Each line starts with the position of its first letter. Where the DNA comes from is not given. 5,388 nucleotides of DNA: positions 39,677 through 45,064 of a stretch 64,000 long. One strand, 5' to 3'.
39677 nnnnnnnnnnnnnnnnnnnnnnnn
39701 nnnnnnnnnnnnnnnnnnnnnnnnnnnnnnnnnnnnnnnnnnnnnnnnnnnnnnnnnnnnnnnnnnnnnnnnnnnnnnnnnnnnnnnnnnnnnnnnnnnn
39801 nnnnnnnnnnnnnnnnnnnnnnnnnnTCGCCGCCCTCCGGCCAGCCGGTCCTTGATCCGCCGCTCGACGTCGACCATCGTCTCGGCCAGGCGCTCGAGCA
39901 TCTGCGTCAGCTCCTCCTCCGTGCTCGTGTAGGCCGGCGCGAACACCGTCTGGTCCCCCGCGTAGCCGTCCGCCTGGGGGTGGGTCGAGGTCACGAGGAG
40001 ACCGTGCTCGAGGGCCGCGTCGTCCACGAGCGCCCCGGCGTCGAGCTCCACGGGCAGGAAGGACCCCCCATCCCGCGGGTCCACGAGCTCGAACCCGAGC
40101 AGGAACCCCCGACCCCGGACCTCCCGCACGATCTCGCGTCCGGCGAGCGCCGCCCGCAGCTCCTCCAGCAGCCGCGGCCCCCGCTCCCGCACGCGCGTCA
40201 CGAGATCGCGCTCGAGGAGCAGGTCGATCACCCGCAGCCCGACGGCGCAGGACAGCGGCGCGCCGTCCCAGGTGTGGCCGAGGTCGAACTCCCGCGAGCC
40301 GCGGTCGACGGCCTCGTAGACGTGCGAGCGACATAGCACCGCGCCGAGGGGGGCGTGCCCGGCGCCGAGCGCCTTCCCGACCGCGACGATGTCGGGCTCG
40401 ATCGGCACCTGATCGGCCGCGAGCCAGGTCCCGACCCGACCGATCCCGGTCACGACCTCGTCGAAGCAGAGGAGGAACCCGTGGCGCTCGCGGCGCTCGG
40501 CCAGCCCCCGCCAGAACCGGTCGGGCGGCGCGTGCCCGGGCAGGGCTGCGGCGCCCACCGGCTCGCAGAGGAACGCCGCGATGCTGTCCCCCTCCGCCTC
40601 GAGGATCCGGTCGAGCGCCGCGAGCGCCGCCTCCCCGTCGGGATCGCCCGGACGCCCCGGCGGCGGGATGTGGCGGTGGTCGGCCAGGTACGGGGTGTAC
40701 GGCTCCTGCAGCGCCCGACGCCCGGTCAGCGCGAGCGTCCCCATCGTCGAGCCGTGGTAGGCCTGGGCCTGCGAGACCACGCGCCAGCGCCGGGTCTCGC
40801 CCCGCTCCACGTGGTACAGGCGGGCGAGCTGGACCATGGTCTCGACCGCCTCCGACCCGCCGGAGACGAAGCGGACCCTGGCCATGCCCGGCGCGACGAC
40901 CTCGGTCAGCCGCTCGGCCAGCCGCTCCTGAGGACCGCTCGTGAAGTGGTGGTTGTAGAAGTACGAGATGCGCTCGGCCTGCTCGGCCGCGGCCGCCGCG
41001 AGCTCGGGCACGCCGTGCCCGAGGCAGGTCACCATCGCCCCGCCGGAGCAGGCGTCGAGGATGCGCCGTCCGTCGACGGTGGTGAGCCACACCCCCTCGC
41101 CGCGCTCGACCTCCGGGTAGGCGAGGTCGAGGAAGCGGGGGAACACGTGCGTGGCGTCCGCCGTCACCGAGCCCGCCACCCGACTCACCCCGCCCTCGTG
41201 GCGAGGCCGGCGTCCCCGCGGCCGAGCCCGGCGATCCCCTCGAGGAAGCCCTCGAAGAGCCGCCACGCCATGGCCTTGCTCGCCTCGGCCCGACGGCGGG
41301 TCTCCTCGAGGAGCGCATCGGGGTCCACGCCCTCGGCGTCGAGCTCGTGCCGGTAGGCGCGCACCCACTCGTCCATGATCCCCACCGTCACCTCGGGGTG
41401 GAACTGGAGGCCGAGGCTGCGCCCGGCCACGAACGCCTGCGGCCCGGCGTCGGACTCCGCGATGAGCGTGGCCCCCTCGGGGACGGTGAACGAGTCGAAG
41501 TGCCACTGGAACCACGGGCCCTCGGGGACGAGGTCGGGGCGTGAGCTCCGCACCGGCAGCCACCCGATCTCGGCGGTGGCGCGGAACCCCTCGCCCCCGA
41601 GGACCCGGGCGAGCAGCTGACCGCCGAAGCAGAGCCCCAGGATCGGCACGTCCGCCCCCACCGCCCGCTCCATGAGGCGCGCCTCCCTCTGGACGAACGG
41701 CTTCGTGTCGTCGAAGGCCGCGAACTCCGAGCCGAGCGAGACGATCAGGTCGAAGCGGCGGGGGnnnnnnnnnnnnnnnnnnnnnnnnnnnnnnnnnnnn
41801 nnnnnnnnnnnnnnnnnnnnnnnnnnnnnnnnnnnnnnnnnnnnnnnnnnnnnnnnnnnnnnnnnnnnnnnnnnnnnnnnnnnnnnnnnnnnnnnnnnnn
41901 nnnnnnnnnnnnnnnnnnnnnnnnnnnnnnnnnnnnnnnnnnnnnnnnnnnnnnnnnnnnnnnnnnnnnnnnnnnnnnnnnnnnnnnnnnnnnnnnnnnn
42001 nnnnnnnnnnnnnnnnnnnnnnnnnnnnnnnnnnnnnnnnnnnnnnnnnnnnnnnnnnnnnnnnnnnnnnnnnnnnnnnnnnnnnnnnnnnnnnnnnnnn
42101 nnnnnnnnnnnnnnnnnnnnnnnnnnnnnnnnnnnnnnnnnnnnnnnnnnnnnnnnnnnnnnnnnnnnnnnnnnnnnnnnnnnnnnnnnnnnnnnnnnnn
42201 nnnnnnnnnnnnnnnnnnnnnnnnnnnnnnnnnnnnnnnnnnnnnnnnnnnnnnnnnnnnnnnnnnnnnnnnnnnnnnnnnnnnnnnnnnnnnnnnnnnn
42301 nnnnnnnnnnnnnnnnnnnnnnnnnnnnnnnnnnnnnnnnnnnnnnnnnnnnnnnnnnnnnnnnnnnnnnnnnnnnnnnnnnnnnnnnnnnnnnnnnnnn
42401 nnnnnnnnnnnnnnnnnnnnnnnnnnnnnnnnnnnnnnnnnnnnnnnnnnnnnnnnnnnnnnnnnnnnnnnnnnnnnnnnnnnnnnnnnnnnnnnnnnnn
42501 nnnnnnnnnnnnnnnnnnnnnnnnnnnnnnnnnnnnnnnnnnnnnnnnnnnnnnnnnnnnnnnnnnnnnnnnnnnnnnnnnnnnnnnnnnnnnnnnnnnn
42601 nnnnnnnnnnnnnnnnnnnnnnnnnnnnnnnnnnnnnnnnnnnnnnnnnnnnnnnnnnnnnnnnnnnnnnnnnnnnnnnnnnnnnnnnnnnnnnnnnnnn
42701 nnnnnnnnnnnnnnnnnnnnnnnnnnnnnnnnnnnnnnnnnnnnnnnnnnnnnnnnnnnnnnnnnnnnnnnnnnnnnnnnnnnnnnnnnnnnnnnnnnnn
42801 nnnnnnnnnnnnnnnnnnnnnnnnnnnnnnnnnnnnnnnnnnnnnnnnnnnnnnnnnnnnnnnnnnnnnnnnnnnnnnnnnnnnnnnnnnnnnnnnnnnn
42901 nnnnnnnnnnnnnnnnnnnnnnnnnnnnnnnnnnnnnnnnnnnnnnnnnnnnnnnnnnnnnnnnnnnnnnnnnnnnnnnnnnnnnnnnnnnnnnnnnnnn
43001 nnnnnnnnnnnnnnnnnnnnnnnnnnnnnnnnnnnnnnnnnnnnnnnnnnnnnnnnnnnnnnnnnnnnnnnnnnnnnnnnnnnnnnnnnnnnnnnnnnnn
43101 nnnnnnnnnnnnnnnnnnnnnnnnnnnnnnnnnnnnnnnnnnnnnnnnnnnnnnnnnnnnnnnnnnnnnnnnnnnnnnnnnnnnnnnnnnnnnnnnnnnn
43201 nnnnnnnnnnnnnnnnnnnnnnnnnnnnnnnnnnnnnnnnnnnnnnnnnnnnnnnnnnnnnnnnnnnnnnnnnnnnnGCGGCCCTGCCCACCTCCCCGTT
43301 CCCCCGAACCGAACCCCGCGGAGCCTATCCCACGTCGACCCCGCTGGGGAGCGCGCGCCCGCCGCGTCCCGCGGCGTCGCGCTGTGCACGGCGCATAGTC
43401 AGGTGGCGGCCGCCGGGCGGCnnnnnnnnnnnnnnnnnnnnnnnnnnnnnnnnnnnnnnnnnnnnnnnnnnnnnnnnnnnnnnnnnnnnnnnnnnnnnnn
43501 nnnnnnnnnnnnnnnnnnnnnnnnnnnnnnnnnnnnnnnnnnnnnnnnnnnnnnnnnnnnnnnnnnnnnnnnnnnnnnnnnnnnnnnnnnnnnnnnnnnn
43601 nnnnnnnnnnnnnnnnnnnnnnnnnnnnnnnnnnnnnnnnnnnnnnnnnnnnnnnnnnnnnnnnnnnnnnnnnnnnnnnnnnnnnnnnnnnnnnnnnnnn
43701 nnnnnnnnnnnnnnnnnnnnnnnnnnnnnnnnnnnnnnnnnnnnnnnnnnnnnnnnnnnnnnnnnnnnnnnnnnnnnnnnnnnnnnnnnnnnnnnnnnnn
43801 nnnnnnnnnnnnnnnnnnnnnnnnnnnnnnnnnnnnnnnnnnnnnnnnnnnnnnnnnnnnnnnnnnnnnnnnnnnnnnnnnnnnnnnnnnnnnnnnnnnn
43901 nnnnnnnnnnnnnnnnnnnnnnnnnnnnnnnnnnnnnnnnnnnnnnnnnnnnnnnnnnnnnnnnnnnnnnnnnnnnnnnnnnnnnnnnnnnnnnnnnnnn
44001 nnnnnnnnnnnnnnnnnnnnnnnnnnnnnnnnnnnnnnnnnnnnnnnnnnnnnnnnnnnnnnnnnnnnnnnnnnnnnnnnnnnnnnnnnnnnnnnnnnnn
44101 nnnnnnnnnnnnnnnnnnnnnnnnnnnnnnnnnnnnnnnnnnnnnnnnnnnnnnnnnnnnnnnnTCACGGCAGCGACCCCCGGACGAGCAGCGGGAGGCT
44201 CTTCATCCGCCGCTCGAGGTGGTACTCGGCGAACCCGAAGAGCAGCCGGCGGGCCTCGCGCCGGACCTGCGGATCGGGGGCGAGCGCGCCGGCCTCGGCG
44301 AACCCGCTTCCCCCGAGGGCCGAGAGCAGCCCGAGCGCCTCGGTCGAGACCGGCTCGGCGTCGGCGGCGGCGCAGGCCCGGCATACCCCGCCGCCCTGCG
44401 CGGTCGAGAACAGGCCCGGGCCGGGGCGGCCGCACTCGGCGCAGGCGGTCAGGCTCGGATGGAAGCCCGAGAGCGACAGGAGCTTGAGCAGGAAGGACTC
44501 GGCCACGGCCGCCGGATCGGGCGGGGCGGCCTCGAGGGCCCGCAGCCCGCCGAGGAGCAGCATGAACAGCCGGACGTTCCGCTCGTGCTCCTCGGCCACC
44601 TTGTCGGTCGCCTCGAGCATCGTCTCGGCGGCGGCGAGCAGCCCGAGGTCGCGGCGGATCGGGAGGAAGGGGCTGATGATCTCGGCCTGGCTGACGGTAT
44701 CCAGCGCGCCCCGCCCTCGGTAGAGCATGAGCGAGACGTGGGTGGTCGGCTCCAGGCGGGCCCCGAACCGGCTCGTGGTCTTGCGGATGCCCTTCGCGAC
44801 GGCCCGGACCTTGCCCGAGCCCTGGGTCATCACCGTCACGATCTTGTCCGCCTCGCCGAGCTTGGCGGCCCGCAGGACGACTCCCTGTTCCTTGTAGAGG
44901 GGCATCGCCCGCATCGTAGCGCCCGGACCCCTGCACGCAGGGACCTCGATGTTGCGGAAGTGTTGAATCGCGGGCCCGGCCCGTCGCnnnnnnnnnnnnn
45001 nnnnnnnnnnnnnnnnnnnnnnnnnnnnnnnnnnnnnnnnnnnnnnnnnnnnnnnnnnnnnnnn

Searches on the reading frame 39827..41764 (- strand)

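Call 38: search_protein_families(library=pfam, proteins=[window:39827-41764:-], max_evalue=0.00001)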
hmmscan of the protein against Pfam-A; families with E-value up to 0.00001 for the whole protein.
window:39827-41764:- (646 aa): 1 family
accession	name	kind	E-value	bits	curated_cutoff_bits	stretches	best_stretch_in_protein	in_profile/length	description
PF00202.27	Aminotran_3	-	1.1e-77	261.9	30.5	1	219-629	13-402/403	Aminotransferase class-III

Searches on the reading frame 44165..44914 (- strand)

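Call 35: search_protein_families(library=pfam, proteins=[window:44165-44914:-], max_evalue=0.00001)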
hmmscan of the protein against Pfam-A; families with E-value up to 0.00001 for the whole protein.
window:44165-44914:- (249 aa): 2 families
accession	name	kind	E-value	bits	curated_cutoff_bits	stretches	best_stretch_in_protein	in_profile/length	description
PF02565.21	RecO_C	-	2.4e-32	112.3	22.1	1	87-240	1-156/157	Recombination protein O C terminal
PF11967.14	RecO_N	-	1.4e-25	89.5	27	1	4-83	1-80/80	Recombination protein O N terminal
